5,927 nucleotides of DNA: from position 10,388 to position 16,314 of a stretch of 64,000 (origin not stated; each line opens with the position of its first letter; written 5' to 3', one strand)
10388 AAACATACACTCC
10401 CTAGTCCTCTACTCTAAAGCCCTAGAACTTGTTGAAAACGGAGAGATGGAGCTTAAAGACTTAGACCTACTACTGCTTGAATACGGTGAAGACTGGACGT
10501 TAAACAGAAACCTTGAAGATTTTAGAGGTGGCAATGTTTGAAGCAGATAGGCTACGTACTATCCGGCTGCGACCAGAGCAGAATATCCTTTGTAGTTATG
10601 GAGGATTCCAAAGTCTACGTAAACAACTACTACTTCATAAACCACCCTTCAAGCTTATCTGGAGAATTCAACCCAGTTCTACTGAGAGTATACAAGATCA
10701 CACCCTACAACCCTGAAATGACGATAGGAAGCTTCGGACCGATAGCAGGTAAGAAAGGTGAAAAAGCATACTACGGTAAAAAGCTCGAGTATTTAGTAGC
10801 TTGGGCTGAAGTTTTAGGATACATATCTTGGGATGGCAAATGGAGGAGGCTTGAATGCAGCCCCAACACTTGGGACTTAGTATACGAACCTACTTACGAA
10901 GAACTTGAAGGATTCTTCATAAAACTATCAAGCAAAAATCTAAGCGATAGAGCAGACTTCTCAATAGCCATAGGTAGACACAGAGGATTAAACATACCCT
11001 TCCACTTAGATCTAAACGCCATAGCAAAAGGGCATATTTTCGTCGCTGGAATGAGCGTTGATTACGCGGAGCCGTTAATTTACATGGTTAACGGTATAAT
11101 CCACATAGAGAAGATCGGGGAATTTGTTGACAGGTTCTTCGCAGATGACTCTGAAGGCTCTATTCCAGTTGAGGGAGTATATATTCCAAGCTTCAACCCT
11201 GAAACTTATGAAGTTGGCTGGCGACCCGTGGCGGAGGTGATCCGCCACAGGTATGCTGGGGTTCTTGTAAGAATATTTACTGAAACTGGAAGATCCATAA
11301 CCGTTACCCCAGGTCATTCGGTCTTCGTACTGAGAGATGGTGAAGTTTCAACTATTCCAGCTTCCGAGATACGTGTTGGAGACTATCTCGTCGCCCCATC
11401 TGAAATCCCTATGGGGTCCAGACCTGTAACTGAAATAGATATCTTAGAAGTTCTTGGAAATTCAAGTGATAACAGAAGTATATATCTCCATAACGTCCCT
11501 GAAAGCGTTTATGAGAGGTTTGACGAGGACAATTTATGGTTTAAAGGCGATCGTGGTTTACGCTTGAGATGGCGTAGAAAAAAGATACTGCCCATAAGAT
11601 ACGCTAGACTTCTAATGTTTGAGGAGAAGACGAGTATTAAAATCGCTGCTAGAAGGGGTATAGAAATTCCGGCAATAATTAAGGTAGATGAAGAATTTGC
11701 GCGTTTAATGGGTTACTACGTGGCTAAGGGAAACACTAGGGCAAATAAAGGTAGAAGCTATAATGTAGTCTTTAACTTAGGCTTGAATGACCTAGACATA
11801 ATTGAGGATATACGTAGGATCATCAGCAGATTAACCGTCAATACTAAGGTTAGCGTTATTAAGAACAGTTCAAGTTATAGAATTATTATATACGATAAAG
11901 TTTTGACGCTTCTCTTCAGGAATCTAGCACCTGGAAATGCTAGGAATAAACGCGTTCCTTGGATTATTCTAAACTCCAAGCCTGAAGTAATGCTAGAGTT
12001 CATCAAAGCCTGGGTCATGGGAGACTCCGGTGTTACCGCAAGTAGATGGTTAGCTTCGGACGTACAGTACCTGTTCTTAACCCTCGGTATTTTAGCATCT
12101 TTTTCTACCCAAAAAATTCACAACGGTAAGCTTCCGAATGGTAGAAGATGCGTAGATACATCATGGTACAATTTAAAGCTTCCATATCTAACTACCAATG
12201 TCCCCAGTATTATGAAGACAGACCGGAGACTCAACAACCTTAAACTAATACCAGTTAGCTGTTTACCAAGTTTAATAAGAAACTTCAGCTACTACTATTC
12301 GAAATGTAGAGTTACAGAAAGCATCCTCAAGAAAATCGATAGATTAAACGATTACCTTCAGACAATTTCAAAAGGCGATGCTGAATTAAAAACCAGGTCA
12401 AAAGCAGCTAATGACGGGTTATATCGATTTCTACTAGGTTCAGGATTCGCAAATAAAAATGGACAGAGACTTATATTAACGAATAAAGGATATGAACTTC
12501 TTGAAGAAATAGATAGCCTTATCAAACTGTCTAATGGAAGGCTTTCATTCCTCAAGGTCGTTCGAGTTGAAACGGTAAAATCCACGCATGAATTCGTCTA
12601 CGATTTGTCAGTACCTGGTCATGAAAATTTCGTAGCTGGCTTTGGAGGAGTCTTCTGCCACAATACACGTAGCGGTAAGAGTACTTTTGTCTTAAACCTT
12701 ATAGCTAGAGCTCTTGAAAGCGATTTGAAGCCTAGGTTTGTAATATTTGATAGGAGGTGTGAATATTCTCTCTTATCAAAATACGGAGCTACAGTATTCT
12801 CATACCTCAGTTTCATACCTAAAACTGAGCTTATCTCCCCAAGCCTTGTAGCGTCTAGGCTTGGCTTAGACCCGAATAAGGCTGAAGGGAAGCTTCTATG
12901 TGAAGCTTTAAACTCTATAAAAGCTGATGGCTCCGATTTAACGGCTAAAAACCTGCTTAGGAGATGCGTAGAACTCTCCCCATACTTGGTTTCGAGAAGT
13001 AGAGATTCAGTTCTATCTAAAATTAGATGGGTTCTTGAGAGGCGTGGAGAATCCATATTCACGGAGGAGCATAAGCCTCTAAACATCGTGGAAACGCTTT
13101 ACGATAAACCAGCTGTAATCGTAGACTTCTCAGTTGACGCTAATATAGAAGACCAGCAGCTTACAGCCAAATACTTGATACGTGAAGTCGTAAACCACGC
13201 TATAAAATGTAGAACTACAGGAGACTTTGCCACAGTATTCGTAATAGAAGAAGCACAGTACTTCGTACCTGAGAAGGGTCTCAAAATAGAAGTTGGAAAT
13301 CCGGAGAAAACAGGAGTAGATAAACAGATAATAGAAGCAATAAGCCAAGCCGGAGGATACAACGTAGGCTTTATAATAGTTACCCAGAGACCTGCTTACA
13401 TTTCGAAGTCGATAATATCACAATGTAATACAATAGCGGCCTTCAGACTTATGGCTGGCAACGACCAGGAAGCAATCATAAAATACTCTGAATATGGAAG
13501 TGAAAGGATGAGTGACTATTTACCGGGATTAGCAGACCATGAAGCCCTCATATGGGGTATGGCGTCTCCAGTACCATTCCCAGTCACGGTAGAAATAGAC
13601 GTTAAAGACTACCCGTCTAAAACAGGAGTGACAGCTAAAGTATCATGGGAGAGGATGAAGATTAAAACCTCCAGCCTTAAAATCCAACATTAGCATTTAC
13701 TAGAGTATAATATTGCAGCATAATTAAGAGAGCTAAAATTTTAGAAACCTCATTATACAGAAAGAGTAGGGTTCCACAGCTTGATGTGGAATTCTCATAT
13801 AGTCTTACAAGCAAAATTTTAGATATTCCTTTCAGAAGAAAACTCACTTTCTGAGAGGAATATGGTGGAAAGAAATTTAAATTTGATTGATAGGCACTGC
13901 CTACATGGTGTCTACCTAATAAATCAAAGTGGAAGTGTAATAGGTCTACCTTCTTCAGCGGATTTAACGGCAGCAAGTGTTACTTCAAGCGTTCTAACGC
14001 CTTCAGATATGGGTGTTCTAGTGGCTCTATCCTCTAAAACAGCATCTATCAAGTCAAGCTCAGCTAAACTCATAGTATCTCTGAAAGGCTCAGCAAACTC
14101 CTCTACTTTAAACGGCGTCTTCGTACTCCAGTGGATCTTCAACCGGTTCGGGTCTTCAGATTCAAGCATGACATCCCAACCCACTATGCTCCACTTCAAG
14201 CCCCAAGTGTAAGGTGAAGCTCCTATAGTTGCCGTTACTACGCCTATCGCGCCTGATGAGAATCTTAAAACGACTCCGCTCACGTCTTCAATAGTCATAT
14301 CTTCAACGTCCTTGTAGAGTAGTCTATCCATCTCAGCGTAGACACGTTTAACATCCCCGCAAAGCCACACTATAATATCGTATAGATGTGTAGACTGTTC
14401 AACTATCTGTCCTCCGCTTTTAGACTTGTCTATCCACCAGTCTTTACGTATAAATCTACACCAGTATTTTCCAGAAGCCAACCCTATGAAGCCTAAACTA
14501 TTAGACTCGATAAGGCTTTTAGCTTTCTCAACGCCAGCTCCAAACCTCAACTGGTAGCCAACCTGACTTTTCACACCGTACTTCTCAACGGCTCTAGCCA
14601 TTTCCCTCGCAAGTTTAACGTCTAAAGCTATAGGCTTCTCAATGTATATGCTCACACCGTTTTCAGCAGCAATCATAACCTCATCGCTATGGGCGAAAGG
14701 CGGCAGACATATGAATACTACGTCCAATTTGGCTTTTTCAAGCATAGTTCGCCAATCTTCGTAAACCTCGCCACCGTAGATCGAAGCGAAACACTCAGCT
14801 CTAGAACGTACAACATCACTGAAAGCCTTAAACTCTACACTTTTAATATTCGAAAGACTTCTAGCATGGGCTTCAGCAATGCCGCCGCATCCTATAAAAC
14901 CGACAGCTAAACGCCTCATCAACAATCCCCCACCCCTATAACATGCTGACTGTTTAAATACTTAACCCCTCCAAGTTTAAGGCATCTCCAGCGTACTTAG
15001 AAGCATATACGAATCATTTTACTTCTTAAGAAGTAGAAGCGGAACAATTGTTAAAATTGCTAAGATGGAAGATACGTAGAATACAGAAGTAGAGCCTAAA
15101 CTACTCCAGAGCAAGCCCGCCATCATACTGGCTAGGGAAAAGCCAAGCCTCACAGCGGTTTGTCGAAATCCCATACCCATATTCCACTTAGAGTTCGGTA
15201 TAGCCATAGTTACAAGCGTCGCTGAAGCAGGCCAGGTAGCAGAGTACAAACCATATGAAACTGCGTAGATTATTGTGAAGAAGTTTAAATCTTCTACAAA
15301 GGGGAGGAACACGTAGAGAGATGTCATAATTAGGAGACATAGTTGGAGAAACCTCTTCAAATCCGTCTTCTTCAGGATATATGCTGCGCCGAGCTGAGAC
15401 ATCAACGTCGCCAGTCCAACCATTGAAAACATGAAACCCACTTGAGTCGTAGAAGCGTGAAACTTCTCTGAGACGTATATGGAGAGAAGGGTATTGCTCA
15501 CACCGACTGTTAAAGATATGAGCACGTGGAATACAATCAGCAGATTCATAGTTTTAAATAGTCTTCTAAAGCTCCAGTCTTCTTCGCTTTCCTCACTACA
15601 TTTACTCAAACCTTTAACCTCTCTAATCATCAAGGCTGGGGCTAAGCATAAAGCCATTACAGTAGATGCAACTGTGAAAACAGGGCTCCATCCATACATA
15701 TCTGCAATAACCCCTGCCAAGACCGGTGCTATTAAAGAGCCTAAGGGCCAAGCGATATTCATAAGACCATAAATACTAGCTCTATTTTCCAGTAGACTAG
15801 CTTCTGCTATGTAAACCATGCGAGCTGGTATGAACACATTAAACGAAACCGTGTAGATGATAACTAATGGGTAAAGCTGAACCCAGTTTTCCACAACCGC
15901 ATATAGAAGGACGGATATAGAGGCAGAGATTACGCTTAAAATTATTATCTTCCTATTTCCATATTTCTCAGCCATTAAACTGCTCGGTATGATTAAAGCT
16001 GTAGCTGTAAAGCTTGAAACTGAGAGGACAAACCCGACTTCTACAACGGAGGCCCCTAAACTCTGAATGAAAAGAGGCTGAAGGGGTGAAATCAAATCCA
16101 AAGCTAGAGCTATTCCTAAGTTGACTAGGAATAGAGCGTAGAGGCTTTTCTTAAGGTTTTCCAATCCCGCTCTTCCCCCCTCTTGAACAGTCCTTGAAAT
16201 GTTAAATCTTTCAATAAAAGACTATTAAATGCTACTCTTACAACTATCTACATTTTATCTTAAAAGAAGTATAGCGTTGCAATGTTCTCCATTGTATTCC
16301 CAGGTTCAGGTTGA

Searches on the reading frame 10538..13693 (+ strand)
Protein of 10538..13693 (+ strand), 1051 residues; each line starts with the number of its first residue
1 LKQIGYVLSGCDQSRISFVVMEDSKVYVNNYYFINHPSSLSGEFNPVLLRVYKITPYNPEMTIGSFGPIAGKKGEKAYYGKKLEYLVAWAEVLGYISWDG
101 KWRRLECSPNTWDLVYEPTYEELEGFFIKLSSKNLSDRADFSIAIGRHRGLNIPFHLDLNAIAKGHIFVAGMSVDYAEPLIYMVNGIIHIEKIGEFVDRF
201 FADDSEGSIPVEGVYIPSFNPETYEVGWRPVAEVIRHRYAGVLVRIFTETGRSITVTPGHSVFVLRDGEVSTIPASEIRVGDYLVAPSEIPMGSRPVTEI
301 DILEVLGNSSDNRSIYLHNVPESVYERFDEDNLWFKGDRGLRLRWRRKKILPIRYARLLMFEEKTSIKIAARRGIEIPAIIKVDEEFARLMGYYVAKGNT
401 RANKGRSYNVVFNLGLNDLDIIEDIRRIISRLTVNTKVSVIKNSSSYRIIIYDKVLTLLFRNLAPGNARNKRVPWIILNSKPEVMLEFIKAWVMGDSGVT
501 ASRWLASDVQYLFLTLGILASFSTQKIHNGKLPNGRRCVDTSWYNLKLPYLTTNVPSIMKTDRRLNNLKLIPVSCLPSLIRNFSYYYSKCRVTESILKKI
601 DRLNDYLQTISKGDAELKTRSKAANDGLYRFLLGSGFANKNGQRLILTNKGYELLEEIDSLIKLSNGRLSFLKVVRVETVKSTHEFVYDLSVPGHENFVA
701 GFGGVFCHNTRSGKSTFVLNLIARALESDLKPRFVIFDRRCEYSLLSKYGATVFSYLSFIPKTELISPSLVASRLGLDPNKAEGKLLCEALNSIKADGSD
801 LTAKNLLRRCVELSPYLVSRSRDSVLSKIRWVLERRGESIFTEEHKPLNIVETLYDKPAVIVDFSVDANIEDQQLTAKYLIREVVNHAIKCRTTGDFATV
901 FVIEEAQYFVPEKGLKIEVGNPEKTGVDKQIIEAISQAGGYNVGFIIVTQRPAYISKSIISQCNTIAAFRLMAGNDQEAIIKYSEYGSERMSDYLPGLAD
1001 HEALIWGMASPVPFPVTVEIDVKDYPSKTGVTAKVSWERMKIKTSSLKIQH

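Call 3: search_protein_families(library=pfam, proteins=[window:10538-13693:+], max_evalue=1)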
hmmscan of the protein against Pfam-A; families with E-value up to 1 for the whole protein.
window:10538-13693:+ (1051 aa): 8 families
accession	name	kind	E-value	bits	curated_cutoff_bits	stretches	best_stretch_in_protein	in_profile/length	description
PF14890.11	Intein_splicing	-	5.5e-21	75.4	35.8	1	183-709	3-155/155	Intein splicing domain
PF01935.23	DUF87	-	2.1e-07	31.7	23.2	1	712-884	34-220/220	Helicase HerA, central domain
PF14528.11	LAGLIDADG_3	-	2.6e-07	31.2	22.5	1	385-454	2-71/82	LAGLIDADG-like domain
PF24253.1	DUF7454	-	0.05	14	27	1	272-300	3-33/59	Domain of unknown function (DUF7454)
PF14947.12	HTH_45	-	0.084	13.3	25.5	1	630-664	41-75/77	Winged helix-turn-helix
PF24725.1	DUF7677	-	0.17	12.7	26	1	579-609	9-39/98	Domain of unknown function (DUF7677)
PF01079.26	Hint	-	0.19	11.7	29.7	1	243-286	67-116/213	Hint module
PF00122.25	E1-E2_ATPase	-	0.26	11.2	28.1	1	261-286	6-31/181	E1-E2 ATPase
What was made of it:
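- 10538..13693 (+): herA (1051 aa precursor; 514 aa after splicing). HerA/DUF87 ATPase with P-loop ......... restored by splicing and Walker B '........'. Pfam DUF87, Intein_splicing, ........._3 (call 3).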

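Call 4: search_protein_families(library=ncbifam, proteins=[window:10538-13693:+], max_evalue=1)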
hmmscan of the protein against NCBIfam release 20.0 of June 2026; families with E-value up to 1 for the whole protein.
window:10538-13693:+ (1051 aa): 18 families
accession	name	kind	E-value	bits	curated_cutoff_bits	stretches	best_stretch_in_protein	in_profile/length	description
NF011491.0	PRK14898.1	equivalog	6.1e-31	107.3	783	2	171-503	74-355/860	DNA-directed RNA polymerase subunit A''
NF045703.1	rSAM_Tes_intein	exception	8.6e-23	80.1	1700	1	212-500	202-478/1040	tetraether lipid synthase Tes, intein-containing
NF011303.0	PRK14715.1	equivalog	2e-16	58.3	1585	1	214-502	942-1231/1627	DNA-directed DNA polymerase II large subunit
NF042944.1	HerA_antiphage_2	equivalog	4.2e-15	55.5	850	1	890-1038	420-561/576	anti-phage-associated helicase HerA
NF042943.1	HerA_antiphage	equivalog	8.2e-15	54.4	800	1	897-1018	433-549/566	anti-phage-associated helicase HerA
NF003159.0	PRK04132.1-4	equivalog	6.6e-12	44.3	999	2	193-299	76-182/852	replication factor C small subunit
NF011302.0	PRK14714.1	equivalog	2.3e-11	42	1791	1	210-309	977-1076/1350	DNA-directed DNA polymerase II large subunit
TIGR01445.1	intein_Nterm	domain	2.5e-11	44.4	24.5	1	181-264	8-83/83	intein N-terminal splicing region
NF040819.1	helicase_HerA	equivalog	3.1e-10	39.2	970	1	901-1017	406-513/561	DNA double-strand break repair helicase HerA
NF011287.0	PRK14698.1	equivalog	5.2e-09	34.7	1238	1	367-529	373-539/1017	V-type ATP synthase subunit A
NF003158.0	PRK04132.1-3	equivalog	1e-08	32.8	1750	2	190-292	75-175/1437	replication factor C small subunit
NF040937.1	HerA_Thermprot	equivalog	3.4e-08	32.3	800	1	850-1021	300-462/487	DNA double-strand break repair helicase HerA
NF053655.1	CedD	equivalog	4.6e-08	32.2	600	1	787-999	310-506/527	DNA-translocating ATPase CedD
NF033849.1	ser_rich_anae_1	subfamily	1.2e-07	29.5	650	1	894-982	1014-1101/1163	serine-rich protein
TIGR01443.1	intein_Cterm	domain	3.5e-06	27.1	15.6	1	686-710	1-24/24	intein C-terminal splicing region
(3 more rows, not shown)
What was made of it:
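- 11054..12664 (+): Intein (537 aa, with a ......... homing-endonuclease domain) inserted in the HerA P-loop (GM|S...HN|T). Pfam and NCBIfam intein hits (calls 3, 4).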

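Call 8: search_protein_families(library=padloc, proteins=[window:10538-13693:+], max_evalue=1)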
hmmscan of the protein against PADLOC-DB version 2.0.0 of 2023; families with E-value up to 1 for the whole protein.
window:10538-13693:+ (1051 aa): 13 families
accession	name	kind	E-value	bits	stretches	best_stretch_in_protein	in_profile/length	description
PDLC03708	HEase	-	5.6e-36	122.4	3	183-312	11-147/537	homing endonuclease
PDLC03707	HEase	-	1.1e-33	113.6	3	360-506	1102-1244/1671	homing endonuclease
PDLC04105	HerA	-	2e-22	77.5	2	896-1041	417-557/576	-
PDLC04098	HerA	-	4.5e-17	59.8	1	880-1019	509-647/686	-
PDLC04140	mad8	-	4e-16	57.4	1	710-1023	36-302/314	mads_8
PDLC02185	HerA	-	4.7e-16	56.6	1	897-1019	445-562/585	-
PDLC04100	HerA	-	1.8e-15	54.6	1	898-1019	440-556/580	-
PDLC04106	HerA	-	6.6e-15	52.7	1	896-1039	509-648/667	-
PDLC02188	HerA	-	2.6e-14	51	1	893-1037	423-560/578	-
PDLC04102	HerA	-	1.5e-13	48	1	897-1042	504-642/654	-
PDLC04104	HerA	-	8e-12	42.6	1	901-1023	223-341/379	-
PDLC04103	HerA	-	7.1e-11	39.1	1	885-1021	428-557/579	-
PDLC04097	HerA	-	2.2e-08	31.2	1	946-1037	520-611/618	-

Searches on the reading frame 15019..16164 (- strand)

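Call 103: search_protein_families(library=pfam, proteins=[window:15019-16164:-], max_evalue=0.00001)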
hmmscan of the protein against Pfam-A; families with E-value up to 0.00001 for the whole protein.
window:15019-16164:- (381 aa): 2 families
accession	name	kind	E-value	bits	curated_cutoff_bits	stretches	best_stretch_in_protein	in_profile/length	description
PF07690.21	MFS_1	-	4.4e-45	154.5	33.4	2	11-207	1-203/347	Major Facilitator Superfamily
PF12832.13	MFS_1_like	-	1.7e-12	47.5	25.2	1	25-363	18-372/373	MFS_1 like family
